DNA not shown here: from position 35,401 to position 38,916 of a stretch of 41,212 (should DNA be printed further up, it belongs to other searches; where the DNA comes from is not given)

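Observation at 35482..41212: A second giant lipoprotein gene that the ORF track misses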

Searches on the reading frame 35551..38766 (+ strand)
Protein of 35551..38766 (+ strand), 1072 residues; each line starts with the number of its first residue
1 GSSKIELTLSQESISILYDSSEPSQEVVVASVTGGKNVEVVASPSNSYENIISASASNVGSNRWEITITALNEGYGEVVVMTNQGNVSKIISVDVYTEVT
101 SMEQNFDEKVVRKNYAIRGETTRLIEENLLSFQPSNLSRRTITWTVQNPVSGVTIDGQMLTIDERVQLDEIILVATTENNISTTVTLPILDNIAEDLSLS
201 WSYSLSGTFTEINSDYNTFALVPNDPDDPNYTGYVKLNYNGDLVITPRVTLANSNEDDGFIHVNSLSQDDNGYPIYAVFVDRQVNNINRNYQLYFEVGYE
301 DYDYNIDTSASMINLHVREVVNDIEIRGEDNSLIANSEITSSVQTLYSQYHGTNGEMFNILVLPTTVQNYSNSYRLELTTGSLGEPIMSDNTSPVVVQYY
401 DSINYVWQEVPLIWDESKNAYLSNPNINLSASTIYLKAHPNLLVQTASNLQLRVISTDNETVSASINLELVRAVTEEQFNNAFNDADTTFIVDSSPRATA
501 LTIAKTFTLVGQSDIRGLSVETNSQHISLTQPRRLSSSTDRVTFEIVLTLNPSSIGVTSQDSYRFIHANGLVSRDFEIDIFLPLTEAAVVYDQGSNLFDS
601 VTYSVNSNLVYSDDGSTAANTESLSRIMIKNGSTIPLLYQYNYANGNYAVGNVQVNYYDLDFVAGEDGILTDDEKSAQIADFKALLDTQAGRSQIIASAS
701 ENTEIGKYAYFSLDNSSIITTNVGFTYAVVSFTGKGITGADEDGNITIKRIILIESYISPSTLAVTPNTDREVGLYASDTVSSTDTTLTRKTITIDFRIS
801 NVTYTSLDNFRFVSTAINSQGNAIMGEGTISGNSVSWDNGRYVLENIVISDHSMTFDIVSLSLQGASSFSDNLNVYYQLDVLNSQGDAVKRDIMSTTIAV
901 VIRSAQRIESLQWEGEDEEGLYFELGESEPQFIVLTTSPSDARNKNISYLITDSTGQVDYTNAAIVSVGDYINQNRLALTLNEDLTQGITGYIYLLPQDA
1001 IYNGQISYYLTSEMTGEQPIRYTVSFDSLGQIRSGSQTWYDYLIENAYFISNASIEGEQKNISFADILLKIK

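Call 50: predict_structure(alignment_id=A3)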
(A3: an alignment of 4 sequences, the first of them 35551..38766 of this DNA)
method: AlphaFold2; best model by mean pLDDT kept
length: 1072 residues; sequences in the alignment: 4
mean_pLDDT: 47.0   pTM: 0.31
mean pLDDT of the five models: 47.0, 44.2, 44.1, 43.3, 38.9
residues with pLDDT >= 90: 7; 70-90: 175; 50-70: 227; < 50: 663
segments of 3 or more residues with pLDDT < 50: 108-110, 134-137, 201-216, 222-230, 254-256, 282-287, 318-372, 430-433, 443-446, 471-504, 552-562, 576-741, 743-843, 845-875, 877-1072
pLDDT, mean of each block of 10 residues (from residue 1): 68 76 78 71 78 87 85 81 76 72 57 73 65 53 79 83 84 78 80 59 35 41 40 59 66 52 60 61 49 70 66 56 28 33 28 30 32 64 62 66 57 78 61 51 50 63 50 27 24 27 55 69 61 72 68 36 62 44 22 20 21 23 24 23 26 32 30 35 41 38 25 21 34 37 44 33 25 26 25 35 31 35 32 36 45 38 33 45 38 39 39 40 37 35 29 36 32 34 35 38 34 30 34 35 36 26 32 29
secondary structure, 60 per line:
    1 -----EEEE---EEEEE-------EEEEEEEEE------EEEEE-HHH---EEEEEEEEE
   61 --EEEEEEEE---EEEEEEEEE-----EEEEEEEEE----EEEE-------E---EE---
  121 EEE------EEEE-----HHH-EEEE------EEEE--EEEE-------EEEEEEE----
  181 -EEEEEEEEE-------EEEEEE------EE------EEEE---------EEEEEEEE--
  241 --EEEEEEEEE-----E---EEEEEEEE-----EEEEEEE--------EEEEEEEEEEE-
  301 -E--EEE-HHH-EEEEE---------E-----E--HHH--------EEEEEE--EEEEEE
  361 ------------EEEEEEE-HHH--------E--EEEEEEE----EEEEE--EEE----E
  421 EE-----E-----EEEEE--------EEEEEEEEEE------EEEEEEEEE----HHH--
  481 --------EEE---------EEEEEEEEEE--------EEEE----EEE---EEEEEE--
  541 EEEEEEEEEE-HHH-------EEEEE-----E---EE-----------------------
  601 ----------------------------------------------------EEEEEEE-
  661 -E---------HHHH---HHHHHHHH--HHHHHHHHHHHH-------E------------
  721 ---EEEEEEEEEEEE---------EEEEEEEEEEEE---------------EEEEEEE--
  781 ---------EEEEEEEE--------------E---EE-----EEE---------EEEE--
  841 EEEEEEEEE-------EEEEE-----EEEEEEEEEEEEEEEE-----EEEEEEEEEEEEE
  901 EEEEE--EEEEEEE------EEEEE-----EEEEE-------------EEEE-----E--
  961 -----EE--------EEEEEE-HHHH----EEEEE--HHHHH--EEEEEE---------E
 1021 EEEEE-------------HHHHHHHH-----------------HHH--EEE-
elements in order (helices of 4 or more, strands of 3 or more residues): E6-9 E13-17 E25-33 E40-44 E52-60 E63-70 E74-82 E88-96 E101-104 E121-123 E130-133 E143-146 E153-156 E159-162 E170-176 E182-190 E198-203 E218-221 E231-238 E243-251 E261-268 E274-280 E289-299 E305-307 E313-317 E347-352 E355-360 E373-379 E395-401 E406-410 E413-415 E420-422 E434-438 E447-456 E463-471 E489-491 E501-510 E519-522 E527-529 E533-538 E541-550 E562-566 E653-659 H672-675 H679-686 H689-700 E724-735 E745-756 E772-778 E790-797 E823-825 E835-838 E841-849 E857-861 E867-882 E888-905 E908-914 E921-925 E931-935 E949-952 E976-981 H983-986 E991-995 H998-1002 E1005-1010 E1020-1025 H1039-1046 E1069-1071

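Call 54: fold_search(model_id=the predicted structure, library=pdb)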
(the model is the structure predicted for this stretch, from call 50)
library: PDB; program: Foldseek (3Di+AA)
matches with E <= 10: 1988; with E <= 0.001: 72
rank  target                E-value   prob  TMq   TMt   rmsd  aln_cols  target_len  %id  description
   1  9ijj_C                9.8e-09  1.00  0.12  0.13  28.2       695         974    9  In situ structure of the central apparatus in mouse sperm axoneme. (released 2025-06-04)
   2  6zr7_AAA              1.4e-08  1.00  0.10  0.26  15.7       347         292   10  X-ray structure of human Dscam Ig7-Ig9 (released 2020-12-30)
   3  7sz8_A                2.0e-08  1.00  0.09  0.19  21.7       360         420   14  Crystal structure of human CELSR1 EC4-7 (released 2022-12-14)
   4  7xq8_C                3.7e-08  1.00  0.12  0.17  32.9       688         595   10  Structure of human B-cell antigen receptor of the IgM isotype (released 2022-08-17)
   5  7sqc_2A               4.1e-08  1.00  0.11  0.14  37.2       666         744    8  Ciliary C1 central pair apparatus isolated from Chlamydomonas reinhardtii (released 2022-04-13)
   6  7stz_C                5.5e-08  1.00  0.11  0.18  37.2       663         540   10  Crystal Structure of Human E-cadherin EC1-5 bound by mouse monoclonal antibody Fab mAb-1_19A11 (released 2022-01-26)
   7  5szo_B                5.7e-08  1.00  0.09  0.20  22.4       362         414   12  Protocadherin Gamma B7 extracellular cadherin domains 1-4 P41212 crystal form (released 2016-10-19)
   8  4yh6_B                7.3e-08  1.00  0.15  0.34  10.7       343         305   10  Crystal structure of IL1RAPL1 ectodomain (released 2015-05-06)
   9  4yh6_A                1.3e-07  1.00  0.14  0.33  10.2       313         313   10  Crystal structure of IL1RAPL1 ectodomain (released 2015-05-06)
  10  5szp_A                1.7e-07  1.00  0.09  0.20  22.0       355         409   12  Protocadherin Gamma B7 extracellular cadherin domains 1-4 P21 crystal form (released 2016-10-19)
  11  5ftx                  2.1e-07  1.00  0.08  0.12  30.6       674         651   12  Structure of surface layer protein SbsC, domains 4-9 (released 2017-02-22)
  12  6zqk_C                3.7e-07  1.00  0.10  0.18  15.5       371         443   13  HER2-binding scFv-Fab fusion 841 (released 2021-06-30)
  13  7ol4_D                5.4e-07  1.00  0.10  0.16  21.6       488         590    9  Mouse contactin-1 neurofascin-155 immunoglobulin domains adhesion complex (released 2022-12-14)
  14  6qx4_A                7.6e-07  1.00  0.11  0.18  23.1       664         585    9  Structure of the Bacillus anthracis Sap S-layer assembly domain (released 2019-07-31)
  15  4yh7_B                9.6e-07  1.00  0.15  0.34  10.6       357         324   10  Crystal structure of PTPdelta ectodomain in complex with IL1RAPL1 (released 2015-05-06)
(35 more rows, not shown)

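Call 76: search_protein_representatives(alignment_id=A6)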
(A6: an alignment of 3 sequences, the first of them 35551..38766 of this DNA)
Query: 3 sequences, 1057 profile positions. Proteins with E-value up to 0.001 (for the whole library): 78; up to 1e-10: 64; up to 1e-30: 54. The best 78 are listed.
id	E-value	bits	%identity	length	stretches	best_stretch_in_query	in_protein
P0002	0.0e+00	1558.0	-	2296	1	1-1057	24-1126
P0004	0.0e+00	1500.1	-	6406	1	2-1056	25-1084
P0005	0.0e+00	1400.5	-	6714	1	1-1057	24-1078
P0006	0.0e+00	1343.7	-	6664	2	1-1057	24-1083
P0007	0.0e+00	1343.3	-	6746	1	1-1057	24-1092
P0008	0.0e+00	1327.7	-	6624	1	2-1057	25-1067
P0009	0.0e+00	1305.7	-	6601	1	1-1057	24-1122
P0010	0.0e+00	1158.4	-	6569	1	1-1057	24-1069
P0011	0.0e+00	1096.2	-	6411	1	3-1055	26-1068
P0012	0.0e+00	1029.4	-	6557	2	6-1056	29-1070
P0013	8.4e-298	1007.0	-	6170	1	7-1056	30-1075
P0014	8.2e-287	970.6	-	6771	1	1-1056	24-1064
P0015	2.1e-283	959.3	-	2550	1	2-1057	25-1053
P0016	3.9e-280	948.5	-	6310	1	1-1057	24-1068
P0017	8.3e-279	944.1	-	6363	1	3-1057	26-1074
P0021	1.1e-271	920.6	-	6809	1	1-1056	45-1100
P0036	6.7e-145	500.7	-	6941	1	4-1056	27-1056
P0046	7.5e-114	398.0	-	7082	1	1-1056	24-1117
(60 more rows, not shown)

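Call 77: list_cluster_members(proteins=[P0004, P0005, P0006, P0007, P0008, P0009, P0014, P0021, P0036, P0046])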
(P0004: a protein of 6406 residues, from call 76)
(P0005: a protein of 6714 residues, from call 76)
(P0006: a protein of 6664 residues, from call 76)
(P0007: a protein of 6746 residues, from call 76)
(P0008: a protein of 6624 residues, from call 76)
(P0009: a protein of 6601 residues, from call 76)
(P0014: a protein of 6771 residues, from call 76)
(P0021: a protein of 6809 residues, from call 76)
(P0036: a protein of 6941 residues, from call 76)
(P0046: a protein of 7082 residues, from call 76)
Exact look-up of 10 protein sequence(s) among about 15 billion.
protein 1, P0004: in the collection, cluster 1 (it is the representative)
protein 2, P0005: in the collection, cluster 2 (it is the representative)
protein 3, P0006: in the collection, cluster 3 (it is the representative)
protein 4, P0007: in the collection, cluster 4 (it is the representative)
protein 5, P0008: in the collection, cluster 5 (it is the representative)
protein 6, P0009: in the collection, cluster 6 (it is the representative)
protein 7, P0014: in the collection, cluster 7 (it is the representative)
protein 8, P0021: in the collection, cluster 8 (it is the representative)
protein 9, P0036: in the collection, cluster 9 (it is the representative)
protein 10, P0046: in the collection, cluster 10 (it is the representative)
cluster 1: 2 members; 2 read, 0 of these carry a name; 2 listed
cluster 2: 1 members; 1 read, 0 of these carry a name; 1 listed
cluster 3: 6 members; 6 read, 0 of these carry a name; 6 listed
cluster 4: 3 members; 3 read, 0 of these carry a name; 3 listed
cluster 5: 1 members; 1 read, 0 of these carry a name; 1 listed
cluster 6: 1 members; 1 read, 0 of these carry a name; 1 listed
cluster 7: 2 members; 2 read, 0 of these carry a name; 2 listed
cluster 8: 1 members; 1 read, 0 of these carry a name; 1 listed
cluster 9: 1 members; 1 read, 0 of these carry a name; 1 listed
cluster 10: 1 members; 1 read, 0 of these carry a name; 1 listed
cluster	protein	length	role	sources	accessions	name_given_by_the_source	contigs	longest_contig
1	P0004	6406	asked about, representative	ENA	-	-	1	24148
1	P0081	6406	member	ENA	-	-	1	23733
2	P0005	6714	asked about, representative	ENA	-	-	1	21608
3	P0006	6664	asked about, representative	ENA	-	-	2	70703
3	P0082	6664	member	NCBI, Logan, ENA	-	-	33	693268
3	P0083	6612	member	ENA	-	-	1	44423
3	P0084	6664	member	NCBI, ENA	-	-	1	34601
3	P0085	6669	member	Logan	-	-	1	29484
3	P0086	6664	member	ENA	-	-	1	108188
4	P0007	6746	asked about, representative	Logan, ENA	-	-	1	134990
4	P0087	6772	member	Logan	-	-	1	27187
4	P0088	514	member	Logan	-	-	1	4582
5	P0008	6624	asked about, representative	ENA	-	-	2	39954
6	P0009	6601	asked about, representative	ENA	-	-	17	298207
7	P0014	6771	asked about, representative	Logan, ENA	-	-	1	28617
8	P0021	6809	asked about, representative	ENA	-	-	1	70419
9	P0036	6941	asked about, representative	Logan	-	-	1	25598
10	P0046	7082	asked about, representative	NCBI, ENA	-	-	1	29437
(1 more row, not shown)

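Call 90: find_encoding_contigs(protein=P0087, flank=10000, max_places=3)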
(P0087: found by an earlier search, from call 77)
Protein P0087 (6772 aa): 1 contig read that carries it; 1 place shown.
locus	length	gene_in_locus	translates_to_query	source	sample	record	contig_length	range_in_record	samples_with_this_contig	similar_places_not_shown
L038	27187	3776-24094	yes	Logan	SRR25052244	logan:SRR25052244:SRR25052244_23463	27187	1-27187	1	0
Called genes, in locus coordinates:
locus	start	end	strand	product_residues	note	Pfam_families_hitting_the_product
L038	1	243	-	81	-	?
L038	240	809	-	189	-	PF07670:Gate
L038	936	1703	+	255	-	PF01026:TatD_DNase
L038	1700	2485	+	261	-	PF00398:RrnaAD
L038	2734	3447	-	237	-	PF01171:ATP_bind_3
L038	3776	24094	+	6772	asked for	-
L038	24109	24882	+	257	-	PF04002:RadC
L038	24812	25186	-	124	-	-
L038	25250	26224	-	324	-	PF02661:Fic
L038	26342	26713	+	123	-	-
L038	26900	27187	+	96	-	?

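Call 109: search_protein_families(library=pfam, proteins=[L038:3776-13975:+, L038:13976-24091:+], max_evalue=0.05)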
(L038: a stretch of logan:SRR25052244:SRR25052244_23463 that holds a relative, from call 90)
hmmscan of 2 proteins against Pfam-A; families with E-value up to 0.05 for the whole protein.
L038:3776-13975:+ (3400 aa): 0 families

L038:13976-24091:+ (3372 aa): 1 family
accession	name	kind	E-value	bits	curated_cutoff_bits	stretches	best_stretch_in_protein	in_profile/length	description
PF07581.17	Glug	-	0.031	15.1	20.5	1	1446-1475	1-25/28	The GLUG motif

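Call 110: search_protein_families(library=ncbifam, proteins=[L038:3776-13975:+, L038:13976-24091:+], max_evalue=0.01)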
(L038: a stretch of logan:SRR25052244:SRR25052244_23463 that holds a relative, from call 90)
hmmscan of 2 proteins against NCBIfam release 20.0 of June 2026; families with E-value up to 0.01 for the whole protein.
L038:3776-13975:+ (3400 aa): 0 families

L038:13976-24091:+ (3372 aa): 0 families
